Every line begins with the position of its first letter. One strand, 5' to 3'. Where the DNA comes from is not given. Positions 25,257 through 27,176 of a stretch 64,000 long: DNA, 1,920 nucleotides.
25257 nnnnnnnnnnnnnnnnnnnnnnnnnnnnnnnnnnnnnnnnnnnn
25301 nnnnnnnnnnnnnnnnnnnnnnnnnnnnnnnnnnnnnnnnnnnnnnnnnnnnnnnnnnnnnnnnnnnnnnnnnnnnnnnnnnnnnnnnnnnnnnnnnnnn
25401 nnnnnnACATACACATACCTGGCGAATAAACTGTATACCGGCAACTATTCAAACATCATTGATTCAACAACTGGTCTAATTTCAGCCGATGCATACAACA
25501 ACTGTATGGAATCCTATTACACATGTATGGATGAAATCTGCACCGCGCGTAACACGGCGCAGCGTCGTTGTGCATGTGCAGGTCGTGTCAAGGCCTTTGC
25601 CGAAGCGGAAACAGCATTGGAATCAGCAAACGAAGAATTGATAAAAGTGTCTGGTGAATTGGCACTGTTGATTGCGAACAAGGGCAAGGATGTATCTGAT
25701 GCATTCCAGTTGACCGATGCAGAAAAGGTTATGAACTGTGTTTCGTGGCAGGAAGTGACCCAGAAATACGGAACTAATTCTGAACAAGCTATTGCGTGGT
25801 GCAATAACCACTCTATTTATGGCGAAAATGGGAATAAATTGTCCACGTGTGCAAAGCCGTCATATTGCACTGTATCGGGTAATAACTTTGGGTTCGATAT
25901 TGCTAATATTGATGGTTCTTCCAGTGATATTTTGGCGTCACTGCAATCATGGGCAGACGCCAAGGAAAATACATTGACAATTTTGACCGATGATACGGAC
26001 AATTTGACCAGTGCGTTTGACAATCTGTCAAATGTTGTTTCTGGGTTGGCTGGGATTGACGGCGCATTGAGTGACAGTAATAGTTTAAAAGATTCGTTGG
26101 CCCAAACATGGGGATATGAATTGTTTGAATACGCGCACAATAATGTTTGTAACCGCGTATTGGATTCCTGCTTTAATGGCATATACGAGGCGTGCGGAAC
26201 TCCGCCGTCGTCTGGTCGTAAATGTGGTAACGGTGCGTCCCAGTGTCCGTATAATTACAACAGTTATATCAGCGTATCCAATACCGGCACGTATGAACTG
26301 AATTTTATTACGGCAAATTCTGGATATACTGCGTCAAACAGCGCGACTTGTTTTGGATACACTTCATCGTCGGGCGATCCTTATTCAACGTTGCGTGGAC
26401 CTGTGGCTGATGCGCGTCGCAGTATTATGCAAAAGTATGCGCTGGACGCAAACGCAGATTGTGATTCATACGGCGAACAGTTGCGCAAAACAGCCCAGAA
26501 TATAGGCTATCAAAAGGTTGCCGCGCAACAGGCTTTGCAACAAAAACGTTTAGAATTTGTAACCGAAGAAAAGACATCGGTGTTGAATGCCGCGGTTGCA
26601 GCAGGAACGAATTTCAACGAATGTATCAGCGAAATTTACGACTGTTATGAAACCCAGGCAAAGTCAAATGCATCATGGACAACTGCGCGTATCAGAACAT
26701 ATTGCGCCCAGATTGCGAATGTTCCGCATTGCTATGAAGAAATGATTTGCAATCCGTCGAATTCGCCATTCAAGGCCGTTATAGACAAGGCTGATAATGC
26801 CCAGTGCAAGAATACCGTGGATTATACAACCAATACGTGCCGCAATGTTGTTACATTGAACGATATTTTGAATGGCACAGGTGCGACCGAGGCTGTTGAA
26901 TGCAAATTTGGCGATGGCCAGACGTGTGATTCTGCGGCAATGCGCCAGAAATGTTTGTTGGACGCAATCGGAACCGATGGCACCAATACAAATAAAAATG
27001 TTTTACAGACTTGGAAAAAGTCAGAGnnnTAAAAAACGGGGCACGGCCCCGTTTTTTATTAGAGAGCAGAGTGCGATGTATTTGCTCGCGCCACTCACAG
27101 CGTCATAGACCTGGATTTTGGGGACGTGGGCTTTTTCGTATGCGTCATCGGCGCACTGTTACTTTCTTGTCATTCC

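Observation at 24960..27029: Paralogous pair of exoproteins: cationic Arg/Ser/Thr-rich region followed by a conserved C-x-E-x-Y-x2-C-M-D-x2-C...R-C-x-C module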

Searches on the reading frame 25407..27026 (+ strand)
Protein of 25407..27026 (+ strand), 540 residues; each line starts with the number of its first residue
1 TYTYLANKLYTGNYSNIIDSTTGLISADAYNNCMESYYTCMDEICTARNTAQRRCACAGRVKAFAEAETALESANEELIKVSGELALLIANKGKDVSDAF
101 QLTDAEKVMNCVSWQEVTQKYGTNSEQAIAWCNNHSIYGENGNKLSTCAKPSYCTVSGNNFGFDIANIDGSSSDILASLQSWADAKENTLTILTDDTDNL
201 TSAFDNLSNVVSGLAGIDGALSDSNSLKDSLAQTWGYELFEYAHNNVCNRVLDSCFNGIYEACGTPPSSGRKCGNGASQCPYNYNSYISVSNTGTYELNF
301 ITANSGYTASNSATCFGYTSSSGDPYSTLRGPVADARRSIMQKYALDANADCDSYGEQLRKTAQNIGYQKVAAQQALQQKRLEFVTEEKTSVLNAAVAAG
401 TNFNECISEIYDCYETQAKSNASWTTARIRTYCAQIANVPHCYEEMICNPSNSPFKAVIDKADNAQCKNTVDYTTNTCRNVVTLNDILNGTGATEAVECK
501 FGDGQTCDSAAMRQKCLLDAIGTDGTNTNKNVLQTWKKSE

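Call 32: search_protein_representatives(protein=window:25407-27026:+)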
Query: 540 residues. Proteins with E-value up to 0.001 (for the whole library): 107; up to 1e-10: 45; up to 1e-30: 38. The best 107 are listed.
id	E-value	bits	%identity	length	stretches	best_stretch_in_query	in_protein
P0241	2.2e-211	719.9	67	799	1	1-526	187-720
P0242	8.1e-177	605.8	60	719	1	4-524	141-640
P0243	1.1e-172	592.2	59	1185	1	1-520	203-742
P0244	5.1e-168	576.8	62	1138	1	1-538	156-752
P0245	2.2e-163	561.5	58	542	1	7-496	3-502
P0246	6.7e-162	556.6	57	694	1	41-527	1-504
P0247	1.1e-161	556.0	58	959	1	1-538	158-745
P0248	4.7e-160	550.5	53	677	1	6-526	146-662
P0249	1.5e-157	542.3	79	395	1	109-411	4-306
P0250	1.7e-147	509.1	50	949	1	3-529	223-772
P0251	1.5e-138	479.6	47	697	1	8-520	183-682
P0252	2.1e-137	475.8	50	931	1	5-523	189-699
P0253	1.9e-134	466.1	61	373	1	176-523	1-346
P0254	1.1e-133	463.6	52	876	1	5-521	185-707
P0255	7.7e-132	457.5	48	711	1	4-517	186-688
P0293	8.8e-06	41.6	38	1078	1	23-113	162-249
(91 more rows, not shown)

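Call 60: find_homologous_proteins(query=A7, max_evalue=0.001)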
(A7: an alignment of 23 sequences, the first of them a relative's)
Query A7 (23 sequences) (1078 aa, profile of the alignment): 414 proteins with E <= 0.001 among 8000 candidates; the best 120 are listed.
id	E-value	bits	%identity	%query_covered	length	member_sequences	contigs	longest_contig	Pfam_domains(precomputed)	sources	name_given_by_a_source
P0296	2.9e-220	752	43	100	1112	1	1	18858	-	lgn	-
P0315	6.0e-218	745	45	99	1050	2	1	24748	-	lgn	-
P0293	1.5e-213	730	100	100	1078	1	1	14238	-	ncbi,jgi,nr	ncbi:MAG: hypothetical protein LBQ49_00105 [Rickettsiales bacterium]|jgi:hypothetical protein|nr:hyp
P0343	5.4e-204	698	42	99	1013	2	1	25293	-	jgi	-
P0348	4.7e-197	676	46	100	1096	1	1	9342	-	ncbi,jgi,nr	ncbi:MAG: hypothetical protein LBD94_00895 [Rickettsiales bacterium]|jgi:hypothetical protein|nr:hyp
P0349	2.2e-184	634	29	40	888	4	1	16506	-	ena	-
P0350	5.4e-178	613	39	65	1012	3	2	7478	-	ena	-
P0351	1.5e-177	611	36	76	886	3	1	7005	-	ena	-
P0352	2.5e-177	610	39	77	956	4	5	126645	-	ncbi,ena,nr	ncbi:MAG: hypothetical protein IKB10_02645 [Alphaproteobacteria bacterium]|nr:hypothetical protein [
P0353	1.2e-176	608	37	77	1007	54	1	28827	-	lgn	-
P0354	5.1e-174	599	41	62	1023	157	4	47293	-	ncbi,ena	-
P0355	7.9e-174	599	36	67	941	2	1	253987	-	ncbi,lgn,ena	-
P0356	9.6e-174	598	41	62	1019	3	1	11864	-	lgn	-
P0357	1.1e-173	598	38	77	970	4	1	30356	-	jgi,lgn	-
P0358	1.3e-173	598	34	77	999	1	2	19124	-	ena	-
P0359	1.8e-173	598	41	62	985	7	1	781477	-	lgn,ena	-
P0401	7.5e-169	582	38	63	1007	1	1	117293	PF12662.14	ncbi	-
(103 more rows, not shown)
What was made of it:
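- On EGF-like / cEGF domain (B C-terminus only): One superfamily member, P0401, has precomputed PF12662 (call 60).
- One family member carries a precomputed cEGF hit (P0401, call 60).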

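Call 65: find_encoding_contigs(protein=P0359, flank=10000, max_places=2)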
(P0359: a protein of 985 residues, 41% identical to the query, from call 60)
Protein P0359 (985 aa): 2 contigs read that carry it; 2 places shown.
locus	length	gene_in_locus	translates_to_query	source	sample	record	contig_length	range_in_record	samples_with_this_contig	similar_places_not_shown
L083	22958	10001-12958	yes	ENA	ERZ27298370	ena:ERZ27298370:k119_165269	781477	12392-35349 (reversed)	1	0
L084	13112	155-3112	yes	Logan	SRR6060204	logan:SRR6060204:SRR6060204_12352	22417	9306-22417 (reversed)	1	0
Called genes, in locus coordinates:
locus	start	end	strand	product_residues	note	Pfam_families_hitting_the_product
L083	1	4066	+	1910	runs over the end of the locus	PF11974:bMG3, PF01835:MG2, PF17972:bMG5 (weak), PF17962:bMG6 (weak), PF07703:A2M_BRD (weak), PF00207:A2M, PF17973:bMG10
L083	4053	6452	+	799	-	PF00912:Transgly, PF00905:Transpeptidase, PF06832:BiPBP_C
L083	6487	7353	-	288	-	PF11276:DUF3078 (weak)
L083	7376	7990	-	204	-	-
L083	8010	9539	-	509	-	PF17251:Pom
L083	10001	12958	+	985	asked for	-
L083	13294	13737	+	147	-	-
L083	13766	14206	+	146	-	-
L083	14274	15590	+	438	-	PF07699:Ephrin_rec_like (weak)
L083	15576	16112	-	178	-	PF01195:Pept_tRNA_hydro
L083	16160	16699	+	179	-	PF13505:OMP_b-brl (weak)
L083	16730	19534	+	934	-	PF02739:5_3_exonuc_N, PF01367:5_3_exonuc, PF01612:DNA_pol_A_exo1, PF00476:DNA_pol_A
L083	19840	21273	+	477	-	PF01406:tRNA-synt_1e, PF01921:tRNA-synt_1f (faint), PF00133:tRNA-synt_1, PF09334:tRNA-synt_1g (weak)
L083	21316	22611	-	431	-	-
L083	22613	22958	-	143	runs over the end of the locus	-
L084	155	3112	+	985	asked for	-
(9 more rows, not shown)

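Call 66: find_encoding_contigs(protein=P0293, flank=10000, max_places=2)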
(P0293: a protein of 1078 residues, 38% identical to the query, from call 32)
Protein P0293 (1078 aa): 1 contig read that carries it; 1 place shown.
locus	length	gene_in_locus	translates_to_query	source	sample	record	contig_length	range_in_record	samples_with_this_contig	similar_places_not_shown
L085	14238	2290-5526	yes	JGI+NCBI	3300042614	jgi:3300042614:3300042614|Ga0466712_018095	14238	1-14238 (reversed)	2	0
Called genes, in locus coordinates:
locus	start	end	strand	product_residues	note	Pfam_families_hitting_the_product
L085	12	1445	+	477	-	-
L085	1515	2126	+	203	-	PF04413:Glycos_transf_N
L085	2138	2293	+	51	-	-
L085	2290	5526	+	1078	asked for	-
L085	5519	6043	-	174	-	PF01195:Pept_tRNA_hydro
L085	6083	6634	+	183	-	-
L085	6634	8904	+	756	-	PF02739:5_3_exonuc_N, PF01367:5_3_exonuc, PF00476:DNA_pol_A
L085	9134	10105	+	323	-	PF12762:DDE_Tnp_IS1595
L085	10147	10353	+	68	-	-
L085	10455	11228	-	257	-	-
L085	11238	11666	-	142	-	-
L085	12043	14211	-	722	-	PF03743:TrbI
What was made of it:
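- The third paralogue sits beside pth-polA in both a human-gut and a termite-gut genome (calls 65, 66).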
